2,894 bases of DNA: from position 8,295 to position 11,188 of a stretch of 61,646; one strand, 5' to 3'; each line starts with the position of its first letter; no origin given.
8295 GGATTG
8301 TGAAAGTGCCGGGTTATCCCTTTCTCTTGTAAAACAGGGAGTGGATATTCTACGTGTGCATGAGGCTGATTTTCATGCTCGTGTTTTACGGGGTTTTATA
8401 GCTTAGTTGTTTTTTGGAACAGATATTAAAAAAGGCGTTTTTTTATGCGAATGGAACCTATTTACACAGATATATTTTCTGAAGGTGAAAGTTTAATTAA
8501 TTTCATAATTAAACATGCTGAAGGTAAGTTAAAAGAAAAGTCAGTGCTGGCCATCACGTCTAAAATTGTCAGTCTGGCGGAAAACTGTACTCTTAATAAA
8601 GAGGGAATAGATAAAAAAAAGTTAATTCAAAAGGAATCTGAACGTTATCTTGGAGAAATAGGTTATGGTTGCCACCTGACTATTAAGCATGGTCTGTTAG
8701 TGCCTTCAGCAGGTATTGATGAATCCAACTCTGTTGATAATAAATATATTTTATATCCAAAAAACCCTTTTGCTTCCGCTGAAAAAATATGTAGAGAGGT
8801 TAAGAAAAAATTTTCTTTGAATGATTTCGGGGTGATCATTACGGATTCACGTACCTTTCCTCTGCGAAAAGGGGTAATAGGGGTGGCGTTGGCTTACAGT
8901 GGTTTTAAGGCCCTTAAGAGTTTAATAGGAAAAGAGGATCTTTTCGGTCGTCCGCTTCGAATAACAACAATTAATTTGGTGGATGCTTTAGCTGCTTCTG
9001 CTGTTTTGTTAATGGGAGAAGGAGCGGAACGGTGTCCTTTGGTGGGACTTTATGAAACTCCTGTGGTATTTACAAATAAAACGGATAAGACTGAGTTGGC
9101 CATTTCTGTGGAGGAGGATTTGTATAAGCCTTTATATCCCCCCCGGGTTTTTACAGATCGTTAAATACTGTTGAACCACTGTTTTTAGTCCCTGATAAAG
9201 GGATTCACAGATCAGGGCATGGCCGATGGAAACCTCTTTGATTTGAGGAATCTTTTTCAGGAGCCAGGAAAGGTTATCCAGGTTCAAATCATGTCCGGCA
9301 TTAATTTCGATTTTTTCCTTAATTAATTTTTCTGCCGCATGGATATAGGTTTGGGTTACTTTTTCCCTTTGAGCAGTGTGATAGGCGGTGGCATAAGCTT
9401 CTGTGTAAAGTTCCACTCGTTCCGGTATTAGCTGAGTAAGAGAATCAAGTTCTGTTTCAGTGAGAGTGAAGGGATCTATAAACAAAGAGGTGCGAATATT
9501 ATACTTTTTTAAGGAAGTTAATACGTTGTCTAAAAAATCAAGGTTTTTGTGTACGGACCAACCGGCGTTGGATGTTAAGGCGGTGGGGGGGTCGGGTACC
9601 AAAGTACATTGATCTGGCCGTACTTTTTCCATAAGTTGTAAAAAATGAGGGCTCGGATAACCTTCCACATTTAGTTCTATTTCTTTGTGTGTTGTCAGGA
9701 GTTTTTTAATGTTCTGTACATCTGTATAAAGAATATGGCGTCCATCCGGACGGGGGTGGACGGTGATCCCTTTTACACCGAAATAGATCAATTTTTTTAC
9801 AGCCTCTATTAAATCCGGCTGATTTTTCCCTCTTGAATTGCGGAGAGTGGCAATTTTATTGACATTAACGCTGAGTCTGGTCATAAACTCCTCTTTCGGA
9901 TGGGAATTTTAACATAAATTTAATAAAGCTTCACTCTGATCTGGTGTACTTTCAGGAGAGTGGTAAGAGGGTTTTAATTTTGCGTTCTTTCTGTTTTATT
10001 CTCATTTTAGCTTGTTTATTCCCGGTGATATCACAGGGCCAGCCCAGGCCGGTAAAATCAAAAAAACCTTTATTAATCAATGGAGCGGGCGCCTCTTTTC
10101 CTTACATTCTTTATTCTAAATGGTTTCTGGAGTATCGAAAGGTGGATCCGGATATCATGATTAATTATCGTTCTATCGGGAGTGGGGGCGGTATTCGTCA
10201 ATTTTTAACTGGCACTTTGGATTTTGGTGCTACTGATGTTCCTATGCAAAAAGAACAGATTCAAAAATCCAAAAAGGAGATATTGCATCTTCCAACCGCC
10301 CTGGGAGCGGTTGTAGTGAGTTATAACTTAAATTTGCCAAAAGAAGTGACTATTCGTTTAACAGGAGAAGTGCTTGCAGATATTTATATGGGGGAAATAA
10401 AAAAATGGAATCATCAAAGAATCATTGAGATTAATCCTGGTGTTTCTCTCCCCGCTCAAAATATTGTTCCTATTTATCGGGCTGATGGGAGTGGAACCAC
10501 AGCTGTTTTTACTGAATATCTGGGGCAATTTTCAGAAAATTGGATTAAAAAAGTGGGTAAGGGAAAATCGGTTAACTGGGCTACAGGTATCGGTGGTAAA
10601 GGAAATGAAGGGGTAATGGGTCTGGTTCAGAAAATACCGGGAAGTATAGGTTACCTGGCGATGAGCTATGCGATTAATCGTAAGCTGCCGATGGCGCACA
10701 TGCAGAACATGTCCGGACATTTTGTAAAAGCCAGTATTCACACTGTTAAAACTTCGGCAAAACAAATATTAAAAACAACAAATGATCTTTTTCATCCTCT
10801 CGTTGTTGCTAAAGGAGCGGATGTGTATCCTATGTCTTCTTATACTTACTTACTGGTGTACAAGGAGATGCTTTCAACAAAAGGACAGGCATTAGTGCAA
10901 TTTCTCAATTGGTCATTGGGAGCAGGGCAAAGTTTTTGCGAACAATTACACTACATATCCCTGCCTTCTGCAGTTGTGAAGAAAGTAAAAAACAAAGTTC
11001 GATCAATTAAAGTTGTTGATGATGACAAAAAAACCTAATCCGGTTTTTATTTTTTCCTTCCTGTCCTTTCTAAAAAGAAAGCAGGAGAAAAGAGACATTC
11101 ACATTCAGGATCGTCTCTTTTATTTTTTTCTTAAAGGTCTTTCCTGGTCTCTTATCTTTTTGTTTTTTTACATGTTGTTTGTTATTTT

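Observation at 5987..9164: Complete Chlamydia/Wolbachia-type alternative folate cassette (CADD-folB-folKP-CofE-like ligase) in an apparently non-chlamydial host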

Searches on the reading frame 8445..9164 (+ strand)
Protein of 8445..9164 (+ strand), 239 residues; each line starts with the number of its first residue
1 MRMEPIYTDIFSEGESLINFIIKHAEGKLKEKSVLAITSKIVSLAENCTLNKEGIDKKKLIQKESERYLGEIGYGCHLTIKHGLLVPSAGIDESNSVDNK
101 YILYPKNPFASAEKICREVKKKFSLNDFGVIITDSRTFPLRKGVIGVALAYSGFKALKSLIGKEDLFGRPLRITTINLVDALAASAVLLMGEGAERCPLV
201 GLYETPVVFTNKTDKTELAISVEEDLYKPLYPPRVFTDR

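Call 3: search_protein_families(library=pfam, proteins=[window:8445-9164:+])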
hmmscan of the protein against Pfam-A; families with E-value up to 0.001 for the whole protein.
window:8445-9164:+ (239 aa): 1 family
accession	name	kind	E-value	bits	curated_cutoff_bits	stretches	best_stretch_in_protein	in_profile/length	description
PF01996.21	F420_ligase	-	4.1e-40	138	25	1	6-200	2-214/218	F420-0:Gamma-glutamyl ligase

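Call 4: search_protein_families(library=ncbifam, proteins=[window:8445-9164:+])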
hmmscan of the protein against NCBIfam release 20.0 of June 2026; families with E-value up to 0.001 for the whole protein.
window:8445-9164:+ (239 aa): 4 families
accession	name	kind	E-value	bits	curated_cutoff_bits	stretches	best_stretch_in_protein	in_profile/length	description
TIGR04132.1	intra_fol_E_lig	hypoth_equivalog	1.5e-68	230.8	350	1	1-231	1-234/241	putative folate metabolism gamma-glutamate ligase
TIGR01916.1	F420_cofE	equivalog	1.3e-38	132.8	180.65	1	10-227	11-243/244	coenzyme F420-0:L-glutamate ligase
NF009809.0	PRK13293.1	equivalog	1.2e-37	129.7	274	1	81-228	98-244/253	coenzyme F420-0:L-glutamate ligase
NF009810.0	PRK13294.1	equivalog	6.6e-29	101.1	304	1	12-227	25-242/449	coenzyme F420-0:L-glutamate ligase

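Call 21: search_solved_structures(query=window:8445-9164:+, show_alignments=2)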
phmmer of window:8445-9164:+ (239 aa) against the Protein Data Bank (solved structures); distinct sequences matched with E-value up to 0.001: 3.
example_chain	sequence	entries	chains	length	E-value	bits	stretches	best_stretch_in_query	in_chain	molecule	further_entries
2g9i_A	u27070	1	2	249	1.5e-23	86.8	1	13-207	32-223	F420-0:gamma-glutamyl ligase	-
7uld_A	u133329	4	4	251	1.6e-23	86.8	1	13-207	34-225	Coenzyme F420:L-glutamate ligase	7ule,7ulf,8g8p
2phn_A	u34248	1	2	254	1.6e-23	86.7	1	13-207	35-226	F420-0:gamma-glutamyl ligase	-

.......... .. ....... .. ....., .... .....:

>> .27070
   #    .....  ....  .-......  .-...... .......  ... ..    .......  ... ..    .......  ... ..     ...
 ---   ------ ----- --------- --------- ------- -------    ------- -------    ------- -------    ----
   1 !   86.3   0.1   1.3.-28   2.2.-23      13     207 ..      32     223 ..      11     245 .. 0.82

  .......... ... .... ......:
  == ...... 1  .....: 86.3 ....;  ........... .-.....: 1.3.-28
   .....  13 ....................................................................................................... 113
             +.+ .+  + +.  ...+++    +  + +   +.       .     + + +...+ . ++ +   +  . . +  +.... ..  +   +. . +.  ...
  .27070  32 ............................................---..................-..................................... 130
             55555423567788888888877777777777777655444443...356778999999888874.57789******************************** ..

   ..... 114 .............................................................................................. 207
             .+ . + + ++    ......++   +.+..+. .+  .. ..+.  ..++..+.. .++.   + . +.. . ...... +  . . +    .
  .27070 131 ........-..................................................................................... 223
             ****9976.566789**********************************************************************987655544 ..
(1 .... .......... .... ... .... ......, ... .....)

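Call 40: find_homologous_proteins(query=window:8445-9164:+)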
Query window:8445-9164:+ (239 aa): 4091 proteins with E <= 0.001 among 5471 candidates; the best 120 are listed.
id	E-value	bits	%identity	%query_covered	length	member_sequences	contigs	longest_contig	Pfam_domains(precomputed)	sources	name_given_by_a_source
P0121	3.4e-152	522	100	100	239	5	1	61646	PF01996.22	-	-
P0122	1.3e-123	429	82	100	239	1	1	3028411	PF01996.22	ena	-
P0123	1.1e-117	409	80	97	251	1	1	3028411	PF01996.22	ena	-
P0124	3.0e-116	405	79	97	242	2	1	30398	PF01996.22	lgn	-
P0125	4.6e-113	394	78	97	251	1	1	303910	PF01996.22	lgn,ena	-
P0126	2.3e-102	359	69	97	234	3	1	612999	PF01996.22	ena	-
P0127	3.9e-101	355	68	97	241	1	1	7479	PF01996.22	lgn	-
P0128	2.3e-100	353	69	97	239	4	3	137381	PF01996.22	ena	-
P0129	1.1e-99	351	69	99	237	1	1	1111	PF01996.22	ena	-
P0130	1.4e-99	350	66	99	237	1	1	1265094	PF01996.22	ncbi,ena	-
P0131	2.0e-98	347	67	99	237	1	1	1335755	PF01996.22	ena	-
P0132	2.6e-98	346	69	98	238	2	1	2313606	PF01996.22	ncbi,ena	-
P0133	2.8e-97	343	67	97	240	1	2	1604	PF01996.22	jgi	-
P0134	3.4e-97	343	67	97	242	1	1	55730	PF01996.22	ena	-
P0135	6.3e-97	342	66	99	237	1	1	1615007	PF01996.22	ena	-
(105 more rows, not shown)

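Call 52: search_protein_representatives(protein=window:8445-9164:+)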
Query: 239 residues. Proteins with E-value up to 0.001 (for the whole library): 1835; up to 1e-10: 953; up to 1e-30: 249. The best 150 are listed.
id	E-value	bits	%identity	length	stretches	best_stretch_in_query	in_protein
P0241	1.8e-72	260.0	55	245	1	6-232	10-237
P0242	1.7e-66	240.4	49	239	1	1-231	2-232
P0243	1.6e-64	234.0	49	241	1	3-231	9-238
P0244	7.1e-63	228.6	52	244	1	5-232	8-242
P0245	1.1e-62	227.9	50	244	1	4-235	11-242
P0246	3.4e-62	226.3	54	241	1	6-232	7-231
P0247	1.7e-61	224.0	48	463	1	6-230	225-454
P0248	3.3e-61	223.2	47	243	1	3-233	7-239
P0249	1.6e-57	211.1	46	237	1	1-228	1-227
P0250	4.9e-57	209.5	49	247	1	3-232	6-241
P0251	6.9e-57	209.0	45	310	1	2-228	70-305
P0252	1.3e-56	208.2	47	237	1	1-227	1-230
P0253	1.6e-56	207.8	49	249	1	2-231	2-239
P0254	2.5e-56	207.2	49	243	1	5-234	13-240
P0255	7.8e-56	205.6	51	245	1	4-231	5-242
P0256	8.2e-56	205.5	47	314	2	26-174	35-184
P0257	4.3e-55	203.1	45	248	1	1-234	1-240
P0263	1.3e-52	195.0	43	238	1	1-235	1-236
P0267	1.6e-50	188.2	45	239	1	1-235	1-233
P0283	1.2e-46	175.5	44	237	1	3-231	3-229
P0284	1.4e-46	175.2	43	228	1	1-231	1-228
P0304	8.1e-43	163.0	40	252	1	1-230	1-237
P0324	2.8e-40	154.7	41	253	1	1-231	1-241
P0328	5.5e-40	153.7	39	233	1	1-230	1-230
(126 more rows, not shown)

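Call 54: search_protein_families(library=ncbifam, proteins=[P0243, P0263, P0257, P0283, P0328, P0284, P0267, P0304, P0256, P0324], max_evalue=1e-25)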
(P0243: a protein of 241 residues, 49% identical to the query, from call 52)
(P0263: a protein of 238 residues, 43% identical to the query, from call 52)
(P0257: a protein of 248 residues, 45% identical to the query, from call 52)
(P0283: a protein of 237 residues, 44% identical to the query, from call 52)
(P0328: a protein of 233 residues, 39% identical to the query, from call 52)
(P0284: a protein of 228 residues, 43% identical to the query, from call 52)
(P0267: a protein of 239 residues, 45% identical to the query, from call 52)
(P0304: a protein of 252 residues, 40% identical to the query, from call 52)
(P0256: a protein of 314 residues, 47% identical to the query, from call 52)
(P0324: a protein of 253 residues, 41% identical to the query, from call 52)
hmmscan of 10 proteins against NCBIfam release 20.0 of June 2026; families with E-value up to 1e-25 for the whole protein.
P0243 (241 aa): 4 families
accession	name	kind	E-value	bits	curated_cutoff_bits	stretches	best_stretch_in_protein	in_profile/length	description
TIGR04132.1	intra_fol_E_lig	hypoth_equivalog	1.2e-67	227.8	350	1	8-239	2-235/241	putative folate metabolism gamma-glutamate ligase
TIGR01916.1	F420_cofE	equivalog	4.5e-36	124.5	180.65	1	15-232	10-241/244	coenzyme F420-0:L-glutamate ligase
NF009809.0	PRK13293.1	equivalog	6.4e-34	117.5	274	1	87-236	97-245/253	coenzyme F420-0:L-glutamate ligase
NF009810.0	PRK13294.1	equivalog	2.3e-30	105.9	304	1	16-229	23-238/449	coenzyme F420-0:L-glutamate ligase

P0263 (238 aa): 2 families
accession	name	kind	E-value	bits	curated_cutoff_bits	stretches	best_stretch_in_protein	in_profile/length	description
TIGR04132.1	intra_fol_E_lig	hypoth_equivalog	3.4e-55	187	350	1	1-233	1-235/241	putative folate metabolism gamma-glutamate ligase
NF009809.0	PRK13293.1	equivalog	4.3e-26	91.8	274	0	85-227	102-242/253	coenzyme F420-0:L-glutamate ligase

P0257 (248 aa): 4 families
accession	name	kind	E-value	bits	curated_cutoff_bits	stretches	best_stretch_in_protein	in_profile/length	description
TIGR04132.1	intra_fol_E_lig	hypoth_equivalog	2.5e-100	334.8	350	1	1-244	1-241/241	putative folate metabolism gamma-glutamate ligase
TIGR01916.1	F420_cofE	equivalog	1.3e-34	119.7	180.65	1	11-207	12-222/244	coenzyme F420-0:L-glutamate ligase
NF009809.0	PRK13293.1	equivalog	1.9e-34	119.2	274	1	10-213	13-227/253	coenzyme F420-0:L-glutamate ligase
NF009810.0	PRK13294.1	equivalog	6.5e-26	91.2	304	1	12-233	25-242/449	coenzyme F420-0:L-glutamate ligase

P0283 (237 aa): 4 families
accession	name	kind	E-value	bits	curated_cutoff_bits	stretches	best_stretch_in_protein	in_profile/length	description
TIGR04132.1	intra_fol_E_lig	hypoth_equivalog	3e-64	216.7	350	1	1-230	1-235/241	putative folate metabolism gamma-glutamate ligase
TIGR01916.1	F420_cofE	equivalog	2.9e-35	121.9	180.65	1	3-224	3-242/244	coenzyme F420-0:L-glutamate ligase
NF009810.0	PRK13294.1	equivalog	5.5e-32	111.2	304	1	8-203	21-222/449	coenzyme F420-0:L-glutamate ligase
NF009809.0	PRK13293.1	equivalog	6e-31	107.7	274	1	59-226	79-244/253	coenzyme F420-0:L-glutamate ligase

P0328 (233 aa): 3 families
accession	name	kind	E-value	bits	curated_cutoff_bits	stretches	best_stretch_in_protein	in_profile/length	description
TIGR04132.1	intra_fol_E_lig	hypoth_equivalog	2e-74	250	350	1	1-226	1-229/241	putative folate metabolism gamma-glutamate ligase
TIGR01916.1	F420_cofE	equivalog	4.2e-33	114.8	180.65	1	16-202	17-222/244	coenzyme F420-0:L-glutamate ligase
NF009809.0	PRK13293.1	equivalog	5.9e-33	114.3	274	1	33-216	50-234/253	coenzyme F420-0:L-glutamate ligase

P0284 (228 aa): 4 families
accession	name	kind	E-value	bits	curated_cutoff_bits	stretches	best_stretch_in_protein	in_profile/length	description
TIGR04132.1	intra_fol_E_lig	hypoth_equivalog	7.9e-53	179.3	350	1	1-211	1-214/241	putative folate metabolism gamma-glutamate ligase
NF009809.0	PRK13293.1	equivalog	4.6e-44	150.7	274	1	61-226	81-245/253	coenzyme F420-0:L-glutamate ligase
TIGR01916.1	F420_cofE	equivalog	1.1e-43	149.4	180.65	1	15-225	17-244/244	coenzyme F420-0:L-glutamate ligase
NF009810.0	PRK13294.1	equivalog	1.4e-33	116.5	304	1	18-225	32-243/449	coenzyme F420-0:L-glutamate ligase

P0267 (239 aa): 4 families
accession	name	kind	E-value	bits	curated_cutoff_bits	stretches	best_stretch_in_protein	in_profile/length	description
TIGR04132.1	intra_fol_E_lig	hypoth_equivalog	1.7e-55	188.1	350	1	1-229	1-234/241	putative folate metabolism gamma-glutamate ligase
TIGR01916.1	F420_cofE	equivalog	1.6e-43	148.9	180.65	1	9-226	10-244/244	coenzyme F420-0:L-glutamate ligase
NF009809.0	PRK13293.1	equivalog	5e-41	140.7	274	1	30-227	32-245/253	coenzyme F420-0:L-glutamate ligase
NF009810.0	PRK13294.1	equivalog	1.4e-34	119.7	304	1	10-226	23-243/449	coenzyme F420-0:L-glutamate ligase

P0304 (252 aa): 4 families
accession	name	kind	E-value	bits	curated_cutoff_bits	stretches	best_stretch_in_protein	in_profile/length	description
TIGR04132.1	intra_fol_E_lig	hypoth_equivalog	5.5e-85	284.6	350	1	1-245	1-241/241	putative folate metabolism gamma-glutamate ligase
TIGR01916.1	F420_cofE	equivalog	5.5e-36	124.2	180.65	1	16-219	16-232/244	coenzyme F420-0:L-glutamate ligase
NF009809.0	PRK13293.1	equivalog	7.1e-33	114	274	1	78-221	92-234/253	coenzyme F420-0:L-glutamate ligase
NF009810.0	PRK13294.1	equivalog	8.2e-28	97.5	304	1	21-210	33-224/449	coenzyme F420-0:L-glutamate ligase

P0256 (314 aa): 4 families
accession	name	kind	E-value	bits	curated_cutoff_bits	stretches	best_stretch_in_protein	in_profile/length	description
TIGR04132.1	intra_fol_E_lig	hypoth_equivalog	1e-89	300.1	350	2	1-184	1-172/241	putative folate metabolism gamma-glutamate ligase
TIGR01916.1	F420_cofE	equivalog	1.4e-44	152.4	180.65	0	35-185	25-191/244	coenzyme F420-0:L-glutamate ligase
NF009809.0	PRK13293.1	equivalog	1.2e-42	146.1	274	0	184-278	137-230/253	coenzyme F420-0:L-glutamate ligase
NF009810.0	PRK13294.1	equivalog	1.4e-35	123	304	0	37-186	40-193/449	coenzyme F420-0:L-glutamate ligase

P0324 (253 aa): 4 families
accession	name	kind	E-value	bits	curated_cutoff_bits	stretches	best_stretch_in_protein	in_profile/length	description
TIGR04132.1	intra_fol_E_lig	hypoth_equivalog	9.7e-76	254.3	350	1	1-248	1-241/241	putative folate metabolism gamma-glutamate ligase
TIGR01916.1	F420_cofE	equivalog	3.1e-34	118.5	180.65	1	14-213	14-226/244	coenzyme F420-0:L-glutamate ligase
NF009809.0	PRK13293.1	equivalog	2.7e-32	112.1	274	1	92-215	105-228/253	coenzyme F420-0:L-glutamate ligase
NF009810.0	PRK13294.1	equivalog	1.4e-27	96.7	304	1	14-213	26-226/449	coenzyme F420-0:L-glutamate ligase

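Call 55: list_cluster_members(proteins=[P0243, P0263, P0257, P0283, P0328, P0284, P0267, P0304, P0256, P0324])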
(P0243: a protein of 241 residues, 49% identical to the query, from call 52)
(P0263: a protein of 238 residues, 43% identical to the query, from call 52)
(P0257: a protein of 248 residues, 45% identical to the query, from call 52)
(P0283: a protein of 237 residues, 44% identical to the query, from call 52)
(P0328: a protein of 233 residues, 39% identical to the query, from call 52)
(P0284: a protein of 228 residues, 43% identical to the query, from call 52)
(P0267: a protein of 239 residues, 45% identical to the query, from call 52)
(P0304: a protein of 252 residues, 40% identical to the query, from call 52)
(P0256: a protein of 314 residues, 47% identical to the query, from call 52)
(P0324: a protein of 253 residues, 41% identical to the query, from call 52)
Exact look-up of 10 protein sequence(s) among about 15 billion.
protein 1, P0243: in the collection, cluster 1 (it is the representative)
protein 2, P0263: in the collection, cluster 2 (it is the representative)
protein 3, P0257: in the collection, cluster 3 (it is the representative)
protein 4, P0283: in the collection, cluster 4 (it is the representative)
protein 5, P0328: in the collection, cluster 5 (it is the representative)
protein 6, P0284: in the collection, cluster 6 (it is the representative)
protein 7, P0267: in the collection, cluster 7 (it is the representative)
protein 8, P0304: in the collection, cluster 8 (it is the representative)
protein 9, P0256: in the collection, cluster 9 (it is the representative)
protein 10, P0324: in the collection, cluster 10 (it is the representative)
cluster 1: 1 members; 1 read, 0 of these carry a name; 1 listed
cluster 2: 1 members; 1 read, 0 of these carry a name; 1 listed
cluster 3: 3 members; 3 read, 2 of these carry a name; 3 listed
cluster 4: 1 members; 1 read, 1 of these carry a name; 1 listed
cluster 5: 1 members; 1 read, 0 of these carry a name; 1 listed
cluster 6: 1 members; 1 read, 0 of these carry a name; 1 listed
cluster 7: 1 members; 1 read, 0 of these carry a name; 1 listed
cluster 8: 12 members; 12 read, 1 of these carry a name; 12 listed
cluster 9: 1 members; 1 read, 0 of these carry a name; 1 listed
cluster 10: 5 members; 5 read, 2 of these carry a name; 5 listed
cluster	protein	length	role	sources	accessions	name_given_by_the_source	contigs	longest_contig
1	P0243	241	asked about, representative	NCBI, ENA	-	-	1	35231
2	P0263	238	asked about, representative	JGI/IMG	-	-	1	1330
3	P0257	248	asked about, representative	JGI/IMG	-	putative folate metabolism gamma-glutamate ligase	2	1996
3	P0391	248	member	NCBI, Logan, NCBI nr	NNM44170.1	MAG: putative folate metabolism gamma-glutamate ligase [Chlamydiae bacterium] | putative folate metabolism gamma-glutamate ligase [Chlamydiota bacterium]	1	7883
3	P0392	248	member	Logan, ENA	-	-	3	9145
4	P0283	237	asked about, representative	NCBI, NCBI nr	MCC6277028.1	MAG: coenzyme F420-0:L-glutamate ligase [Oligoflexia bacterium] | coenzyme F420-0:L-glutamate ligase [Oligoflexia bacterium]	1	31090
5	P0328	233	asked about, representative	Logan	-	-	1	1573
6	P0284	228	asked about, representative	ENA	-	-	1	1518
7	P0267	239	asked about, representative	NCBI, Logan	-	-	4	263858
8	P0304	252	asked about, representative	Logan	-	-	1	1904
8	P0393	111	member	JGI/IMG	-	F420-0:gamma-glutamyl ligase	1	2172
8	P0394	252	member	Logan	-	-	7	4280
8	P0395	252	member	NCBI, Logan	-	-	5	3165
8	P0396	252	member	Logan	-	-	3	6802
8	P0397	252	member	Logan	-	-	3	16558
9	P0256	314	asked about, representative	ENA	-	-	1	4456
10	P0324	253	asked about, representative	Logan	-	-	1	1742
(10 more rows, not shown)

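Call 67: search_protein_families(library=pfam, proteins=[P0247], max_evalue=0.001)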
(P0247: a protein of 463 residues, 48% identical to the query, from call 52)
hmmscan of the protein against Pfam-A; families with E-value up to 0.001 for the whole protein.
P0247 (463 aa): 2 families
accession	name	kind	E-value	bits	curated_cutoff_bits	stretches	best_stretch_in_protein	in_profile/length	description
PF01996.21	F420_ligase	-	3e-38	132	25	1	224-422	1-216/218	F420-0:Gamma-glutamyl ligase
PF02592.20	Vut_1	-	2e-36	126.1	27.2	1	45-203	2-151/152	Putative vitamin uptake transporter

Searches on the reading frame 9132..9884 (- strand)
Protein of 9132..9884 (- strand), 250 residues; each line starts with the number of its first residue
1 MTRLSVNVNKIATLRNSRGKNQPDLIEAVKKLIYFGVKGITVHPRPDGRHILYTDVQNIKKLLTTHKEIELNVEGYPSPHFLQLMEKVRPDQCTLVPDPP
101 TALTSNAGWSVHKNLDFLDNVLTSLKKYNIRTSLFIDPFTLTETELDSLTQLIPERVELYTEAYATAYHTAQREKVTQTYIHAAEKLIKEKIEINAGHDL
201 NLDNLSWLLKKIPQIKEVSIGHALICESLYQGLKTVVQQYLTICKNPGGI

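Call 3: search_protein_families(library=pfam, proteins=[window:9132-9884:-])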
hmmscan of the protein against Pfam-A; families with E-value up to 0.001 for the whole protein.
window:9132-9884:- (250 aa): 1 family
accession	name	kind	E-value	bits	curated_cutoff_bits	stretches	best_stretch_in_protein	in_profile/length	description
PF03740.19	PdxJ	-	1.6e-75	253.7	24.5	1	3-243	1-233/234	Pyridoxal phosphate biosynthesis protein PdxJ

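Call 4: search_protein_families(library=ncbifam, proteins=[window:9132-9884:-])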
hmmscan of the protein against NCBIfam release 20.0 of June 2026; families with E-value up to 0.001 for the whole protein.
window:9132-9884:- (250 aa): 6 families
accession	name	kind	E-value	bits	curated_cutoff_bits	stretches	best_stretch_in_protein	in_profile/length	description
NF003626.0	PRK05265.1-4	equivalog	2.3e-93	311.9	222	1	1-245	2-243/246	pyridoxine 5'-phosphate synthase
TIGR00559.1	pdxJ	equivalog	1e-61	208.5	192.75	1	3-243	1-236/239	pyridoxine 5'-phosphate synthase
NF003627.0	PRK05265.1-5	equivalog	1.1e-51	175.5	207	1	3-244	2-238/240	pyridoxine 5'-phosphate synthase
NF003625.0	PRK05265.1-3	equivalog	2.8e-49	167.5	190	1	1-244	2-237/242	pyridoxine 5'-phosphate synthase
NF003623.0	PRK05265.1-1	equivalog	4.8e-45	153.8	347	1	3-242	5-236/243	pyridoxine 5'-phosphate synthase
NF003624.0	PRK05265.1-2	equivalog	6.1e-43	147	331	1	2-239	6-238/252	pyridoxine 5'-phosphate synthase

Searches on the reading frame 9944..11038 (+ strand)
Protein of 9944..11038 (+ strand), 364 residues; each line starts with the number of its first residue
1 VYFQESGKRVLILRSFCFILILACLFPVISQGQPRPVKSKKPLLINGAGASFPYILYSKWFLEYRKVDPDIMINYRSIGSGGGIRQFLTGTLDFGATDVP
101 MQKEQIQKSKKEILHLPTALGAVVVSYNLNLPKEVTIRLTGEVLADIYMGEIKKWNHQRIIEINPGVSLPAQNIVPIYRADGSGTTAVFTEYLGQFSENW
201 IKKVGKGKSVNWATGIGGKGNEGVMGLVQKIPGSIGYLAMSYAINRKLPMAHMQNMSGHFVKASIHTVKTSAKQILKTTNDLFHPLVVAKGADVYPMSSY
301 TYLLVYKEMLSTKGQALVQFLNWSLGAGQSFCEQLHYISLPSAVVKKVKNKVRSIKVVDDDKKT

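Call 3: search_protein_families(library=pfam, proteins=[window:9944-11038:+])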
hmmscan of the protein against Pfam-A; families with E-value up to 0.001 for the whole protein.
window:9944-11038:+ (364 aa): 3 families
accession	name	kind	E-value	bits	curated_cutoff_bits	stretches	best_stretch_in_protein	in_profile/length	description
PF12849.12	PBP_like_2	-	3.8e-41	142.1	27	1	42-325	7-264/267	PBP superfamily domain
PF01547.30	SBP_bac_1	-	8.8e-11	42.8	26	1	51-263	9-223/307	Bacterial extracellular solute-binding protein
PF12727.12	PBP_like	-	0.00087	18.9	27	0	64-195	4-115/193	PBP superfamily domain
